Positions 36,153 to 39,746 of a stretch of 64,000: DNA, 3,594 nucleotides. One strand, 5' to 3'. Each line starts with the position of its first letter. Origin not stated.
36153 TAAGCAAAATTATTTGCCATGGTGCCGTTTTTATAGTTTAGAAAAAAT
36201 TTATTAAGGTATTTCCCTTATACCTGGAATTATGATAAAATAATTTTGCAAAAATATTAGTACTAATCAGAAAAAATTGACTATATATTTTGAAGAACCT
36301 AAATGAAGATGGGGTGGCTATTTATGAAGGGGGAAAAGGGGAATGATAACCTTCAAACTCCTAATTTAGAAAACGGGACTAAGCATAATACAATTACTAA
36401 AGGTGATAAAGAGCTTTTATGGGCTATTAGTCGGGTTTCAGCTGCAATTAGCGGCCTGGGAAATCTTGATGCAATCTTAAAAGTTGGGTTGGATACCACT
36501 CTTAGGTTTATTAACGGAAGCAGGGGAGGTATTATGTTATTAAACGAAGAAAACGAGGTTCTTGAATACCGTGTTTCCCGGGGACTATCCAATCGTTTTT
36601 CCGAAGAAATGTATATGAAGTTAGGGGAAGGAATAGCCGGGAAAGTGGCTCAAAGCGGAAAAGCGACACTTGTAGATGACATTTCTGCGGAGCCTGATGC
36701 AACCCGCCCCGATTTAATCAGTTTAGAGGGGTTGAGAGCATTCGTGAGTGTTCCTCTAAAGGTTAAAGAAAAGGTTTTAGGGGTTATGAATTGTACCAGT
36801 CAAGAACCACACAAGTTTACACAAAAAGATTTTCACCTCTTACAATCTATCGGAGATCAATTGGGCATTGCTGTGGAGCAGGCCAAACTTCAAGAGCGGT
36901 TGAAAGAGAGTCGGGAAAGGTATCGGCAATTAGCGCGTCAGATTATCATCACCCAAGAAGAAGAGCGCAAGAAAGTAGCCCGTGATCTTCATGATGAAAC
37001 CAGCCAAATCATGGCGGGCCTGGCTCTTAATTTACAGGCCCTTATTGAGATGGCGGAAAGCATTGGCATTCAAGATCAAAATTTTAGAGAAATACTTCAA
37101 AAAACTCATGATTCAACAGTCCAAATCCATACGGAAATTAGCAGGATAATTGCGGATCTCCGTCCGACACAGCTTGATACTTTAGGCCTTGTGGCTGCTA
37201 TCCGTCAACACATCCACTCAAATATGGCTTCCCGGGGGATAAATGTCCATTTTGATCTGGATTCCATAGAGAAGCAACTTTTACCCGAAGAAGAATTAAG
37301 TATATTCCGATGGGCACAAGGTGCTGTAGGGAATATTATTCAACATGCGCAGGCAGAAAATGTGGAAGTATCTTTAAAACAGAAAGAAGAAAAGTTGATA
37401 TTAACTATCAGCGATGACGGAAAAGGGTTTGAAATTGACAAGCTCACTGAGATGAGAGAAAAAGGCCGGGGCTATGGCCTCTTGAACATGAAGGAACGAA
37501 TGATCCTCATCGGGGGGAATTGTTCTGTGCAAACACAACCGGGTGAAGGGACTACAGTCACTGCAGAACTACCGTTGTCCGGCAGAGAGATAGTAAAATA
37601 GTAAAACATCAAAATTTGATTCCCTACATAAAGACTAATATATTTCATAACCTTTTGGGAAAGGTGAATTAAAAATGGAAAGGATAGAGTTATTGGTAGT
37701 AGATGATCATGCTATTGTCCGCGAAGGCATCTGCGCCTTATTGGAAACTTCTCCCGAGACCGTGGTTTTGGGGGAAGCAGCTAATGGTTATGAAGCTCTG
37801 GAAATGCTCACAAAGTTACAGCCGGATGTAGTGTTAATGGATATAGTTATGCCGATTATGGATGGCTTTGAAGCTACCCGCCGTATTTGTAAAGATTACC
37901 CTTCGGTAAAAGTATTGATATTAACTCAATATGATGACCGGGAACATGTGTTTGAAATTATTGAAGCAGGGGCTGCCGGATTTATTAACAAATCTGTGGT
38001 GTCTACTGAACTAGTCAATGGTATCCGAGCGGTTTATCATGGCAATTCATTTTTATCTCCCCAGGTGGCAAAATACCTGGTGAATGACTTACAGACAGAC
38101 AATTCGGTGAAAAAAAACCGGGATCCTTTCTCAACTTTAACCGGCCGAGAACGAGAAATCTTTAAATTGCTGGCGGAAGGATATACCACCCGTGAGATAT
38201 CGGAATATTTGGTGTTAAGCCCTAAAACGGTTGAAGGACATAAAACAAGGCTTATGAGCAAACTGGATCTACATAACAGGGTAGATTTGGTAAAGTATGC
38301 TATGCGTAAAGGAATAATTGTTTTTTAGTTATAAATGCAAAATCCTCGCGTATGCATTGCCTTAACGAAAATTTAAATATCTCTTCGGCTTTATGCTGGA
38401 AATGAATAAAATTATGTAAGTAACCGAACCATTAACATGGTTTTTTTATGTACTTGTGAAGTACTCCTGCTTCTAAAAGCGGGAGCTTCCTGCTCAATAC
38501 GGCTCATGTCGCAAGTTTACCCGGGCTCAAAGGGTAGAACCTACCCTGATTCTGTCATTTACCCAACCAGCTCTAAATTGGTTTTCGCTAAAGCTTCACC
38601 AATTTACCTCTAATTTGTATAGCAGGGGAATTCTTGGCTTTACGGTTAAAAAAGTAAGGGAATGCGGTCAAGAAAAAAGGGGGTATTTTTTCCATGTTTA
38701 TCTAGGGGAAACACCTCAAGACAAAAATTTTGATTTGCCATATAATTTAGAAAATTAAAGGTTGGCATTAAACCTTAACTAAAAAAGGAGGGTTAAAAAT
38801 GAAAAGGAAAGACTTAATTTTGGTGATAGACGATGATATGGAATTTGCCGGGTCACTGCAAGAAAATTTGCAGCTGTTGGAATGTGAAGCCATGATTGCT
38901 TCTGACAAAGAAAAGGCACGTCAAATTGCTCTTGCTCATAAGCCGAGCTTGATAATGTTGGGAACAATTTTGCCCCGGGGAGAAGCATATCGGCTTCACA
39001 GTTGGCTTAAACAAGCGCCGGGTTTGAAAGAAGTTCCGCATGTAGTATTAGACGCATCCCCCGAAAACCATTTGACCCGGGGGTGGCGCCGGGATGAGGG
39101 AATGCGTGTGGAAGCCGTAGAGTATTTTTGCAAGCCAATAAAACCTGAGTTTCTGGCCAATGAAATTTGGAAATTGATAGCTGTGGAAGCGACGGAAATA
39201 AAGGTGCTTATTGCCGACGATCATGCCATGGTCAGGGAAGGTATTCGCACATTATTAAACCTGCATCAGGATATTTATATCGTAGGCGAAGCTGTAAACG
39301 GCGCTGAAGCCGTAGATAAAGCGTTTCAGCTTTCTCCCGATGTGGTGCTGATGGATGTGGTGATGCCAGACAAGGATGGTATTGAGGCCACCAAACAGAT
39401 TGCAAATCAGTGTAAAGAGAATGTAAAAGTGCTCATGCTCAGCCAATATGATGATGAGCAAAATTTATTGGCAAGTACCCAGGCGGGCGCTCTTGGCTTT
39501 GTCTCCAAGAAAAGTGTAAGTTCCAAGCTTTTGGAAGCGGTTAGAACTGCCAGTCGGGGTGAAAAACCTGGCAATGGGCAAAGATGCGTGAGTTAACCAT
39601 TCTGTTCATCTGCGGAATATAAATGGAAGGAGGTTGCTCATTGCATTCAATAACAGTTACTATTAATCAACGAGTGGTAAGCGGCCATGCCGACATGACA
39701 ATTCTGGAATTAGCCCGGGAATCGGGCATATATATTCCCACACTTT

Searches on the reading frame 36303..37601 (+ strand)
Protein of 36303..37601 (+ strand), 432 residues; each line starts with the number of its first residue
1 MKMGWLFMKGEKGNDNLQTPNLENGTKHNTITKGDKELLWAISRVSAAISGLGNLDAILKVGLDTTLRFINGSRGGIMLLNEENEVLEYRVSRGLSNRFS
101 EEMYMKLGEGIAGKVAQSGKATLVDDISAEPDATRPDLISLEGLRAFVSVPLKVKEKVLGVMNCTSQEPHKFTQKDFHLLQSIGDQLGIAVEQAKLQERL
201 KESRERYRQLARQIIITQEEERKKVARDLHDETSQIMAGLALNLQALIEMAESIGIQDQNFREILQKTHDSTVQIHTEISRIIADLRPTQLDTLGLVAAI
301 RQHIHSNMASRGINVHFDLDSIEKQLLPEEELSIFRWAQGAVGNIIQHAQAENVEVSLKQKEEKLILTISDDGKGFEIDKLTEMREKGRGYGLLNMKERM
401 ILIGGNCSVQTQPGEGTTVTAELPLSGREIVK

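Call 3: search_protein_families(library=pfam, proteins=[window:36303-37601:+])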
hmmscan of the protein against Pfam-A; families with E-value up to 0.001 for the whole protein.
window:36303-37601:+ (432 aa): 6 families
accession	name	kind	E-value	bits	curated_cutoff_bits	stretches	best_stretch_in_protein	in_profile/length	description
PF13185.12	GAF_2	-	2.5e-21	76.8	28.6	1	54-192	3-136/136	GAF domain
PF01590.32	GAF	-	3.2e-18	67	22.4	1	54-191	1-133/133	GAF domain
PF02518.31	HATPase_c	-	5e-16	59.6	26.4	1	334-426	6-110/111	Histidine kinase-, DNA gyrase B-, and HSP90-like ATPase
PF13492.12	GAF_3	-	9.6e-10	39.4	27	1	55-193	2-129/129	GAF domain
PF07730.19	HisKA_3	-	3e-08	34.5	24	1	221-291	1-68/68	Histidine kinase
PF13581.12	HATPase_c_2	-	3.8e-05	24.1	27.4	1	341-401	39-110/127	Histidine kinase-like ATPase domain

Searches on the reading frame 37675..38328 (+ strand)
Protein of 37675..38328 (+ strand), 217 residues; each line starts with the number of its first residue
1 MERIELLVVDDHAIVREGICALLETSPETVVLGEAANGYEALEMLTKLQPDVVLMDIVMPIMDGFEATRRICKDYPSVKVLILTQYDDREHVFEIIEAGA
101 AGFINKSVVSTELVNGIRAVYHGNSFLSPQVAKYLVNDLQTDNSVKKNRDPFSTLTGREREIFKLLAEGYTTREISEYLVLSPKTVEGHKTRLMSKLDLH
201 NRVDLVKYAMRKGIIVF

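Call 3: search_protein_families(library=pfam, proteins=[window:37675-38328:+])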
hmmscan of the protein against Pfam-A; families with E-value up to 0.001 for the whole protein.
window:37675-38328:+ (217 aa): 3 families
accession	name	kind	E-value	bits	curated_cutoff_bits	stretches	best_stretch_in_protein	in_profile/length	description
PF00072.30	Response_reg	-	5.9e-28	97.7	30.2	1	7-117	2-110/111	Response regulator receiver domain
PF00196.25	GerE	-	4.3e-19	68.3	23.5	1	154-209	2-57/57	Bacterial regulatory proteins, luxR family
PF08281.18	Sigma70_r4_2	-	7.2e-07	29.2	25.7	1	154-197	10-54/54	Sigma-70, region 4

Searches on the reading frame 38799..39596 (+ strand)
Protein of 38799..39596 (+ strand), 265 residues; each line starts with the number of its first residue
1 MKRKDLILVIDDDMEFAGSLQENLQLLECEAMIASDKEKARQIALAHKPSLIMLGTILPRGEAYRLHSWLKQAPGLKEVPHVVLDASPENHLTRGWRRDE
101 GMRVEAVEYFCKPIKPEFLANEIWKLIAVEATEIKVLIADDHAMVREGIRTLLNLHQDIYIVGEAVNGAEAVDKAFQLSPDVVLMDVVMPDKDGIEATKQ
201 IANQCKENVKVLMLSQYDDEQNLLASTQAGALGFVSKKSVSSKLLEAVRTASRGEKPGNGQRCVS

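Call 3: search_protein_families(library=pfam, proteins=[window:38799-39596:+])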
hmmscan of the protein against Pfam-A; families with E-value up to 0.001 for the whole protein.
window:38799-39596:+ (265 aa): 1 family
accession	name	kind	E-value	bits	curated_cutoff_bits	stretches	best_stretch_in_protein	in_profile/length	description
PF00072.30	Response_reg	-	1.7e-35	122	30.2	2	136-249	1-111/111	Response regulator receiver domain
